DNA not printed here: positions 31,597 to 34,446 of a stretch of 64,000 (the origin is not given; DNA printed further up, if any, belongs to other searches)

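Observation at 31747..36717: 1656-aa single ORF fusing a PMT_2/ArnT-like module, a ~360-aa non-membrane domain and a complete YYY domain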

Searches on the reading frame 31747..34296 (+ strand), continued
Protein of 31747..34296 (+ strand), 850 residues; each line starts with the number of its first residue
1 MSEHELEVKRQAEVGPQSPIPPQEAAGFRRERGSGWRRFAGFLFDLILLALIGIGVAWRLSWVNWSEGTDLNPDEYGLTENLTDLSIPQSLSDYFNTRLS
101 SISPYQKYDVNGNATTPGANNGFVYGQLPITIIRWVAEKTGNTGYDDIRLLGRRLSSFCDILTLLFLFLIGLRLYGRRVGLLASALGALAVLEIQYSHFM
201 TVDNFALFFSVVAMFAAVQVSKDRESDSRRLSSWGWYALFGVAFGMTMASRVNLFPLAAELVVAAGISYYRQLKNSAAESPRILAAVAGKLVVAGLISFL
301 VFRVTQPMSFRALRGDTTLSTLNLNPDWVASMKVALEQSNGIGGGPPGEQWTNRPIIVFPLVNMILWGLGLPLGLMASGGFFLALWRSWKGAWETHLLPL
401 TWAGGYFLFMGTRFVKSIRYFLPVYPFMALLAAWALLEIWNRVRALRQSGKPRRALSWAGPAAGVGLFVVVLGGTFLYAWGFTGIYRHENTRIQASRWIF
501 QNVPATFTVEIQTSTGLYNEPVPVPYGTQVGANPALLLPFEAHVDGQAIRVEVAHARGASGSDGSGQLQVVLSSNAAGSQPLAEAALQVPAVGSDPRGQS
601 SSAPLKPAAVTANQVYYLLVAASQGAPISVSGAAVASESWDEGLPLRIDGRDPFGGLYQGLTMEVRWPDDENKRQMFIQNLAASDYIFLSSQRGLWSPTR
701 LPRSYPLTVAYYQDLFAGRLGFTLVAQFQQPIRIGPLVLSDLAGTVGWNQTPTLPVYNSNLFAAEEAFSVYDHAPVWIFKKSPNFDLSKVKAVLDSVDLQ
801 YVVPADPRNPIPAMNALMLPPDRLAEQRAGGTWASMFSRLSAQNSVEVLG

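Call 43: fold_search(model_id=the predicted structure, library=pdb)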
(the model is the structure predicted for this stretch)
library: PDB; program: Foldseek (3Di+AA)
matches with E <= 10: 775; with E <= 0.001: 30
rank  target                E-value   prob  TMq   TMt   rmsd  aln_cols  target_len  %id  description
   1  7e9s_A                1.5e-09  1.00  0.32  0.32  13.1       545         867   14  Archaeal oligosaccharyltransferase AglB from Archaeoglobus fulgidus in complex with an inhibitory peptide and a dolich (released 2021-09-08)
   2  3wak                  1.7e-09  1.00  0.33  0.32  13.3       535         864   15  Crystal structure of the Archaeoglobus fulgidus oligosaccharyltransferase (O29867_ARCFU) in the apo form (released 2013-10-30)
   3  5gmy_A                6.5e-09  1.00  0.30  0.30  16.0       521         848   14  Crystal structure of the Archaeoglobus fulgidus oligosaccharyltransferase (O29867_ARCFU) tethered with an acceptor pep (released 2017-02-01)
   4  3waj                  3.0e-08  1.00  0.30  0.32  14.1       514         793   13  Crystal structure of the Archaeoglobus fulgidus oligosaccharyltransferase (O29867_ARCFU) complex with Zn and sulfate (released 2013-10-30)
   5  9i5k_A                2.4e-07  1.00  0.35  0.57   7.9       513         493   14  Structure of the Chaetomium thermophilum Pmt4 homodimer (C2 symmetry) (released 2025-12-24)
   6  5f15                  3.6e-07  1.00  0.29  0.43  11.6       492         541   16  Crystal Structure of ArnT from Cupriavidus metallidurans bound to Undecaprenyl phosphate (released 2016-02-17)
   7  5ezm                  4.9e-07  1.00  0.29  0.43  14.3       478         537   16  Crystal Structure of ArnT from Cupriavidus metallidurans in the apo state (released 2016-02-17)
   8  7oci_F                5.6e-07  1.00  0.34  0.43  11.4       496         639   14  Cryo-EM structure of yeast Ost6p containing oligosaccharyltransferase complex (released 2022-02-16)
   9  9n9j_I                6.7e-07  1.00  0.33  0.39  11.2       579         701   12  Structure of a GRP94 folding intermediate engaged with a CCDC134- and FKBP11-bound secretory translocon (released 2025-11-19)
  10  6ezn_F                8.7e-07  1.00  0.33  0.42  11.0       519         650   16  Cryo-EM structure of the yeast oligosaccharyltransferase (OST) complex (released 2018-01-17)
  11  8age_A                9.5e-07  1.00  0.35  0.44  10.6       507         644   15  Structure of yeast oligosaccharylransferase complex with acceptor peptide bound (released 2022-12-07)
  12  8pn9_A                1.2e-06  1.00  0.32  0.40  12.7       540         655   14  Structure of human oligosaccharyltransferase OST-A complex bound to NGI-1 (released 2024-05-08)
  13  8agc_A                1.7e-06  1.00  0.33  0.39  13.2       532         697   15  Structure of yeast oligosaccharylransferase complex with lipid-linked oligosaccharide and non-acceptor peptide bound (released 2022-12-07)
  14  8b6l_I                1.8e-06  1.00  0.30  0.36  16.3       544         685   12  Subtomogram average of the human Sec61-TRAP-OSTA-translocon (released 2022-12-07)
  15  8agb_A                2.8e-06  1.00  0.33  0.42  12.2       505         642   15  Structure of yeast oligosaccharylransferase complex with lipid-linked oligosaccharide bound (released 2022-12-07)
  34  6a3v_K                2.0e-02  0.98  0.09  0.34  10.5       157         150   13  Complex structure of human 4-1BB and 4-1BBL (released 2018-10-10)
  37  6cpr_B                3.4e-02  0.97  0.09  0.34  10.3       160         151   12  Crystal structure of 4-1BBL/4-1BB complex in C2 space group (released 2018-05-09)
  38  6mgp_C                3.7e-02  0.97  0.09  0.35  10.8       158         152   12  Structure of human 4-1BB / 4-1BBL complex (released 2018-11-14)
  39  6mge_A                3.7e-02  0.97  0.09  0.34  11.3       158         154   13  Structure of human 4-1BBL (released 2018-11-21)
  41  1o8p                  4.3e-02  1.00  0.09  0.46   9.3       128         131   14  Unbound structure of CsCBM6-3 from Clostridium stercorarium (released 2003-03-13)
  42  6cu0_B                4.9e-02  0.94  0.09  0.34   9.9       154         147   14  Crystal structure of 4-1BBL/4-1BB (C121S) complex in P21 space group (released 2018-05-09)
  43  6a3v_A                4.9e-02  0.92  0.08  0.33  10.4       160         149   12  Complex structure of human 4-1BB and 4-1BBL (released 2018-10-10)
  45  6cu0_A                5.3e-02  0.94  0.09  0.33  10.1       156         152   15  Crystal structure of 4-1BBL/4-1BB (C121S) complex in P21 space group (released 2018-05-09)
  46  6mgp_A                5.5e-02  0.94  0.09  0.34  10.1       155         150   13  Structure of human 4-1BB / 4-1BBL complex (released 2018-11-14)
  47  6a3v_S                6.0e-02  0.93  0.08  0.35  10.6       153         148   13  Complex structure of human 4-1BB and 4-1BBL (released 2018-10-10)
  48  6cu0_D                6.3e-02  0.89  0.08  0.32  10.4       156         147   13  Crystal structure of 4-1BBL/4-1BB (C121S) complex in P21 space group (released 2018-05-09)
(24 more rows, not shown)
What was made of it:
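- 31747..33207 (+): N-module, aa 1-487: 11 predicted TM helices with a PMT/PMT_2-like GT-C core; N-terminus inside, C-terminus outside. Foldseek top hits are AglB, Pmt4, ArnT, STT3, ALG9, EmbC and PglB (call 43).
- On GT-C glycosyltransferase superfamily (unit 1, aa 1-487): All 33 best Foldseek PDB hits are GT-C enzymes, with E down to 1.5e-9 (call 43).
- Closest known: Protein O-mannosyltransferases, PMT / CAZy GT39. Same: Pmt4 and Pmt1/2 are among the top structural matches (call 43).
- All 33 top PDB matches are GT-C enzymes (call 43).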

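Call 57: search_solved_structures(query=A1, max_evalue=1)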
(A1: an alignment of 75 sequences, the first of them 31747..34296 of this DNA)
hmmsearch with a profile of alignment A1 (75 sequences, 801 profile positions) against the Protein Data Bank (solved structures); distinct sequences matched with E-value up to 1: 0.

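Call 58: find_encoding_contigs(protein=P0068, flank=8000, max_places=2)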
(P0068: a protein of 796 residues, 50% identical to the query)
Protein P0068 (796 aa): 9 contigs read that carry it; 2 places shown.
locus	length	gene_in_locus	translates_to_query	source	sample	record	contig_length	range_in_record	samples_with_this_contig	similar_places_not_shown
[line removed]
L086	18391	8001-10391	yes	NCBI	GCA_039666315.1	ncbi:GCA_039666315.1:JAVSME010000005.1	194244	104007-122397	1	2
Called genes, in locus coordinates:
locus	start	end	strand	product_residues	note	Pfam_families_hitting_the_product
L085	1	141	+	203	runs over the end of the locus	PF01928:CYTH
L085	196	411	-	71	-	-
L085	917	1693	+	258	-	PF01975:SurE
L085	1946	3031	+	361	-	PF02163:Peptidase_M50, PF00571:CBS (faint)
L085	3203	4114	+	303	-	-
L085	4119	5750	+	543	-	-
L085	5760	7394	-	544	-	PF09587:PGA_cap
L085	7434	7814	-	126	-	PF08818:DUF1801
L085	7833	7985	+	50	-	-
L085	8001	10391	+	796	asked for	PF02366:PMT (weak)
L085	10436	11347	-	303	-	PF01551:Peptidase_M23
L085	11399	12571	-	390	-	-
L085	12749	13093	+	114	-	PF07238:PilZ (weak)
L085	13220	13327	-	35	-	-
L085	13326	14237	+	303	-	PF00165:HTH_AraC (weak), PF12833:HTH_18, PF01035:DNA_binding_1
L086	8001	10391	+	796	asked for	PF02366:PMT (weak)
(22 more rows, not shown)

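Call 59: find_encoding_contigs(protein=P0009, flank=8000, max_places=2)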
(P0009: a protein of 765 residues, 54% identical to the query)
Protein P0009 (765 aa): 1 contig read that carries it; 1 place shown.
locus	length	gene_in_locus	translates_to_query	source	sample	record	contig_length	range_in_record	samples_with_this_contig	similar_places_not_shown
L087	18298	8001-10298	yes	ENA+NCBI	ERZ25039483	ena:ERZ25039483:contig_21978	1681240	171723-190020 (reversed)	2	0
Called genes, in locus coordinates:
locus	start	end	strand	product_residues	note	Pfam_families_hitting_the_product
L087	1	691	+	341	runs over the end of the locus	PF13524:Glyco_trans_1_2 (weak)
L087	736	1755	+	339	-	-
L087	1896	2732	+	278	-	PF01943:Polysacc_synt, PF01554:MatE (weak)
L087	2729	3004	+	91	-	-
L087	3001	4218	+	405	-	-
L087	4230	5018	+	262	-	PF13489:Methyltransf_23, PF13847:Methyltransf_31, PF08241:Methyltransf_11, PF08242:Methyltransf_12 (weak), PF13649:Methyltransf_25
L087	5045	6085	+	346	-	PF02388:FemAB (weak), PF13480:Acetyltransf_6, PF02388:FemAB (weak)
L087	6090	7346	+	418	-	-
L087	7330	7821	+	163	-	PF25084:LbH_EIF2B (faint), PF25087:GMPPB_C (faint), PF00132:Hexapep, PF14602:Hexapep_2 (weak)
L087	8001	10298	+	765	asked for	PF02366:PMT, PF13231:PMT_2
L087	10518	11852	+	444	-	-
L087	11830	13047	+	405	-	PF09594:GT87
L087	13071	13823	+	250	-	PF13197:DUF4013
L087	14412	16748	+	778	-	PF00437:T2SSE, PF01590:GAF, PF13185:GAF_2, PF13492:GAF_3, PF07228:SpoIIE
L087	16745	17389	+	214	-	PF00300:His_Phos_1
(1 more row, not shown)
